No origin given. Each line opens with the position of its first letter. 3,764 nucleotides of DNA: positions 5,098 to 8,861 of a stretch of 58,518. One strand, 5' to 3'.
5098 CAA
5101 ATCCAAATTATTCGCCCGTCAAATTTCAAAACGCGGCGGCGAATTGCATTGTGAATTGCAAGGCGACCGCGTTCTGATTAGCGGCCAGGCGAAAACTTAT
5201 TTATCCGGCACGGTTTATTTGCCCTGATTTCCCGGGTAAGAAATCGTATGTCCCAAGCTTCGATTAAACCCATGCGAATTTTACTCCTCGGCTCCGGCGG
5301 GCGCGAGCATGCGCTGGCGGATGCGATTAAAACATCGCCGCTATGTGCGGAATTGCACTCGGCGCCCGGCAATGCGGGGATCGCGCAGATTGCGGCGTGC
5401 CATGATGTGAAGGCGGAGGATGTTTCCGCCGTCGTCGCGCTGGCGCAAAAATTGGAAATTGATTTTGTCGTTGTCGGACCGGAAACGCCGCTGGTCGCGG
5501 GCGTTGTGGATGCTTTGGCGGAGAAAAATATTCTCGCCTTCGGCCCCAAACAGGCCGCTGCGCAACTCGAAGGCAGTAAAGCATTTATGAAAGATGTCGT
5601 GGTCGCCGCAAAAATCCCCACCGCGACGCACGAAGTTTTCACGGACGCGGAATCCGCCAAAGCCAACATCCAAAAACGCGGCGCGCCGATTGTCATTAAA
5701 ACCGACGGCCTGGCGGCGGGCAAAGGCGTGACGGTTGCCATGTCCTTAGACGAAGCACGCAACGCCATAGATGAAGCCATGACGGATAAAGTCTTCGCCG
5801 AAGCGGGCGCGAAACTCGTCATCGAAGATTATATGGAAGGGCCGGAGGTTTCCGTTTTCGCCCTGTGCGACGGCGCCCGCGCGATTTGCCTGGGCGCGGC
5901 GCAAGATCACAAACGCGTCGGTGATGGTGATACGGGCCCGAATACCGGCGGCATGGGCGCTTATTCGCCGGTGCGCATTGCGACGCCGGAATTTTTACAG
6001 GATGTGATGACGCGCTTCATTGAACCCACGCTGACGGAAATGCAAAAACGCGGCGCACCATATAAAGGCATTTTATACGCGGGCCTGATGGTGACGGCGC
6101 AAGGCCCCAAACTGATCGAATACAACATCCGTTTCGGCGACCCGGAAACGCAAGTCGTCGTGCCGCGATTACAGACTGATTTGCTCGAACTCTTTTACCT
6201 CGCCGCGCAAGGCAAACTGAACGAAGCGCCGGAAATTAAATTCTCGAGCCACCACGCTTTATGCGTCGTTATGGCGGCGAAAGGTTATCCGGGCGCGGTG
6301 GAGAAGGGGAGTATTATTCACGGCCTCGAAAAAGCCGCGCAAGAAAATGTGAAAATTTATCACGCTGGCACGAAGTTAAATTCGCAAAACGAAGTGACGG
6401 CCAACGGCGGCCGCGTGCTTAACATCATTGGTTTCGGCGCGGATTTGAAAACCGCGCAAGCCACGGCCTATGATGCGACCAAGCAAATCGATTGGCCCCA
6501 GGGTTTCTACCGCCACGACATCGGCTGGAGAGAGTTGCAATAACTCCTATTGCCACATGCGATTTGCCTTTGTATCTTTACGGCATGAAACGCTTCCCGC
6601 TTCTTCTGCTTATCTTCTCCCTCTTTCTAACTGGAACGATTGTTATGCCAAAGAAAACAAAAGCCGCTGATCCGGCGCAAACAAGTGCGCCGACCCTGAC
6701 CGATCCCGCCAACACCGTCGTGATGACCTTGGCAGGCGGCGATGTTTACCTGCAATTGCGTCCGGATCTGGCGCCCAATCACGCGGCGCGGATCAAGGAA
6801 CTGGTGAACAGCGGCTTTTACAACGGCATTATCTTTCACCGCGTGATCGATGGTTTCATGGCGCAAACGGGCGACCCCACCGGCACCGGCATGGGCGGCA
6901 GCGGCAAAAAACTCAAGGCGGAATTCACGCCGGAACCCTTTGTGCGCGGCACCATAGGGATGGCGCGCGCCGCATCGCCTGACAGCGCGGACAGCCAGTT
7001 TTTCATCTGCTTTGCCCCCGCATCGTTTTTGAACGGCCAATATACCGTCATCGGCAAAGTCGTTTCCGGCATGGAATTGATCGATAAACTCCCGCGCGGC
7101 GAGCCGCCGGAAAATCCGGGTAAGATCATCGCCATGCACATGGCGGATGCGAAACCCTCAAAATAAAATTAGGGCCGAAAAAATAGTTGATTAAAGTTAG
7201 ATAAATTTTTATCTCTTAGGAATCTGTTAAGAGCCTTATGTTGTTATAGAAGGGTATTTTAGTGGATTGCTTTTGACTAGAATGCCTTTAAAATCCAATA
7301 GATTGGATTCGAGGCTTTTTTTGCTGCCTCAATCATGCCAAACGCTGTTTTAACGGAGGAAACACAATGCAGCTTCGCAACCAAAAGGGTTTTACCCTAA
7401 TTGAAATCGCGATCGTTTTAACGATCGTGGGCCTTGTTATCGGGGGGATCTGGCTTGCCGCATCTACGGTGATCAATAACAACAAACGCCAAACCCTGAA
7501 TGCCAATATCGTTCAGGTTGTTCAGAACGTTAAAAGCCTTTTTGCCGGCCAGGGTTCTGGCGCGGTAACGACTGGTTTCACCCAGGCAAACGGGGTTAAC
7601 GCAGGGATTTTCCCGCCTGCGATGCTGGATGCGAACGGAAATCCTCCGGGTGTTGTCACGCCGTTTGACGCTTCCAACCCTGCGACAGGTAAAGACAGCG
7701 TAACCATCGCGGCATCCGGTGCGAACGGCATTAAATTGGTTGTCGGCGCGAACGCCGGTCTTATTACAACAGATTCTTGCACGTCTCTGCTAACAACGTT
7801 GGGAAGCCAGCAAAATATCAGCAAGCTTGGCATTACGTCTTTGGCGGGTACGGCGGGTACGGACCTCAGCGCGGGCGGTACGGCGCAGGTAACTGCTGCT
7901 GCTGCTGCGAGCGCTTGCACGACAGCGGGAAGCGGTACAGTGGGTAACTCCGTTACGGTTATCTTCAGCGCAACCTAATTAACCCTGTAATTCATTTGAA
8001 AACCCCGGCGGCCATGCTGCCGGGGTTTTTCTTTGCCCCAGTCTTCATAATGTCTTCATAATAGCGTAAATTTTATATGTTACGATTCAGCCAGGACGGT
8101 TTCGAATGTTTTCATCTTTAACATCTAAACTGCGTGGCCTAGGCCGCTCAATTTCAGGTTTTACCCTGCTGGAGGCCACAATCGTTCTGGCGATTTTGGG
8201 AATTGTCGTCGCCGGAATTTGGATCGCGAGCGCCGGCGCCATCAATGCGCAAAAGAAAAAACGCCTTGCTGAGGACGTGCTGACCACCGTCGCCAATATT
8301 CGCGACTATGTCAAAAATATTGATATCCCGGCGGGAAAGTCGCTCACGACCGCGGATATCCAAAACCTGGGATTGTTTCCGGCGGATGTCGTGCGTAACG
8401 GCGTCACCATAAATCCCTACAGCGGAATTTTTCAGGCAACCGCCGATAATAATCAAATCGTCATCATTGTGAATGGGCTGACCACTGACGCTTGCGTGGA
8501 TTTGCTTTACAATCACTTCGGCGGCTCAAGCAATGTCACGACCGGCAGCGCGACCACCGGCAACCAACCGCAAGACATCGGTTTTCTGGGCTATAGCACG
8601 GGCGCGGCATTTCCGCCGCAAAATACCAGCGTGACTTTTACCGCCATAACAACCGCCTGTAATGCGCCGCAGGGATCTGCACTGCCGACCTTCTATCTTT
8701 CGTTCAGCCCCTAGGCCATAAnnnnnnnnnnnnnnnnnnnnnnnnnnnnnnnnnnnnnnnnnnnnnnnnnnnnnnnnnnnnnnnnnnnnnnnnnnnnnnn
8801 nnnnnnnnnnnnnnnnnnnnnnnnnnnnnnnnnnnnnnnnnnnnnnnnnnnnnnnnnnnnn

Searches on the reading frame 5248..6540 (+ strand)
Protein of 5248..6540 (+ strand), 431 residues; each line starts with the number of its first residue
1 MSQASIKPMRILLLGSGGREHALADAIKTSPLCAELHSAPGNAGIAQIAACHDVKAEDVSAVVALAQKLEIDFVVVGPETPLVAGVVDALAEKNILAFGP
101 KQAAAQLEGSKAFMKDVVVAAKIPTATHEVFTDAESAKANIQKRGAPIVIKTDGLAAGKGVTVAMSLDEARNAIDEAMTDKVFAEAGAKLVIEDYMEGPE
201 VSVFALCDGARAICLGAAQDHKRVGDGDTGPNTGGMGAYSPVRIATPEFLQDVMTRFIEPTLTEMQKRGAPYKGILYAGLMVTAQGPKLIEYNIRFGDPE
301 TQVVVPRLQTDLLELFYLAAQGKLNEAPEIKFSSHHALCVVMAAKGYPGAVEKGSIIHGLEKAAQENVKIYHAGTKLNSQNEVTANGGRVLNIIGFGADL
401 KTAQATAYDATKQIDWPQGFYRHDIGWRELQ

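Call 19: search_protein_families(library=pfam, proteins=[window:5248-6540:+], max_evalue=0.001)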
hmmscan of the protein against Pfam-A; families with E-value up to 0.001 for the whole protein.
window:5248-6540:+ (431 aa): 6 families
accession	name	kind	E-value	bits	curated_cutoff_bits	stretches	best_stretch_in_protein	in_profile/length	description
PF01071.24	GARS_A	-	4.9e-77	258.6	27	1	109-301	1-194/194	Phosphoribosylglycinamide synthetase, ATP-grasp (A) domain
PF02844.21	GARS_N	-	2.1e-36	125.1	29.5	1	9-108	1-100/100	Phosphoribosylglycinamide synthetase, N domain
PF02843.22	GARS_C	-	1.8e-31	108.7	34.8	1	337-428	1-92/92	Phosphoribosylglycinamide synthetase, C domain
PF02222.28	ATP-grasp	-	4.9e-05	23.5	27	1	119-189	4-77/179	ATP-grasp domain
PF02786.22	CPSase_L_D2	-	0.00011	22.2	19.8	1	120-199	11-92/211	Carbamoyl-phosphate synthase L chain, ATP binding domain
PF02655.19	ATP-grasp_3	-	0.00023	21.7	23.2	1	135-296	21-157/160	ATP-grasp domain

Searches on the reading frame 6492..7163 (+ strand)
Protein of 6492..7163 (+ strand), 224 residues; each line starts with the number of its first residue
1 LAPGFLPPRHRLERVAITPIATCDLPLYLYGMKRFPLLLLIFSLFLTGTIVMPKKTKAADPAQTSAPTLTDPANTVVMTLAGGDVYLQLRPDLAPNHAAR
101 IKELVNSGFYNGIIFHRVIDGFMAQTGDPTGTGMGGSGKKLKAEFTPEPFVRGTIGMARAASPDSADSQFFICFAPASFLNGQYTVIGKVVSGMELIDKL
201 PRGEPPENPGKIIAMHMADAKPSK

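Call 19: search_protein_families(library=pfam, proteins=[window:6492-7163:+], max_evalue=0.001)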
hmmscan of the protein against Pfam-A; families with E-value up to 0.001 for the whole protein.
window:6492-7163:+ (224 aa): 1 family
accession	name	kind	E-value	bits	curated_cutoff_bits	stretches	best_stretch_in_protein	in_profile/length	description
PF00160.26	Pro_isomerase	-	1.6e-38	132.8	21.7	1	76-210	2-152/159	Cyclophilin type peptidyl-prolyl cis-trans isomerase/CLD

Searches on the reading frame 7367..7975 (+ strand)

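Call 19: search_protein_families(library=pfam, proteins=[window:7367-7975:+], max_evalue=0.001)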
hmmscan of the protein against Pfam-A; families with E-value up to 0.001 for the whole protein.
window:7367-7975:+ (203 aa): 2 families
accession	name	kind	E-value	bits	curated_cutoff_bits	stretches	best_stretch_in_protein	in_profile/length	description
PF07963.17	N_methyl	-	1.3e-08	34.5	21.2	1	4-28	2-26/27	Prokaryotic N-terminal methylation motif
PF05307.16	Bundlin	-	7.5e-05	23.4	22.3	1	37-193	5-142/151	Bundlin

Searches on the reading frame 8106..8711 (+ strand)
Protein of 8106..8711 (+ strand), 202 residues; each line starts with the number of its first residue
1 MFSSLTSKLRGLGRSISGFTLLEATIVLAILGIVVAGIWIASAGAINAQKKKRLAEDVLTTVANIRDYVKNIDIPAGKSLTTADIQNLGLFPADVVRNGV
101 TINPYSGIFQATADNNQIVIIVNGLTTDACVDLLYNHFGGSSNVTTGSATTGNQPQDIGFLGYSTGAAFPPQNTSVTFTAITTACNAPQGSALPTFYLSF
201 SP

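Call 19: search_protein_families(library=pfam, proteins=[window:8106-8711:+], max_evalue=0.001)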
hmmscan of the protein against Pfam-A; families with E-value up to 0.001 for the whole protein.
window:8106-8711:+ (202 aa): 1 family
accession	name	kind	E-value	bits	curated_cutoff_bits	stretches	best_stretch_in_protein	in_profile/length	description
PF07963.17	N_methyl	-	3.1e-06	27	21.2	1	15-38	3-26/27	Prokaryotic N-terminal methylation motif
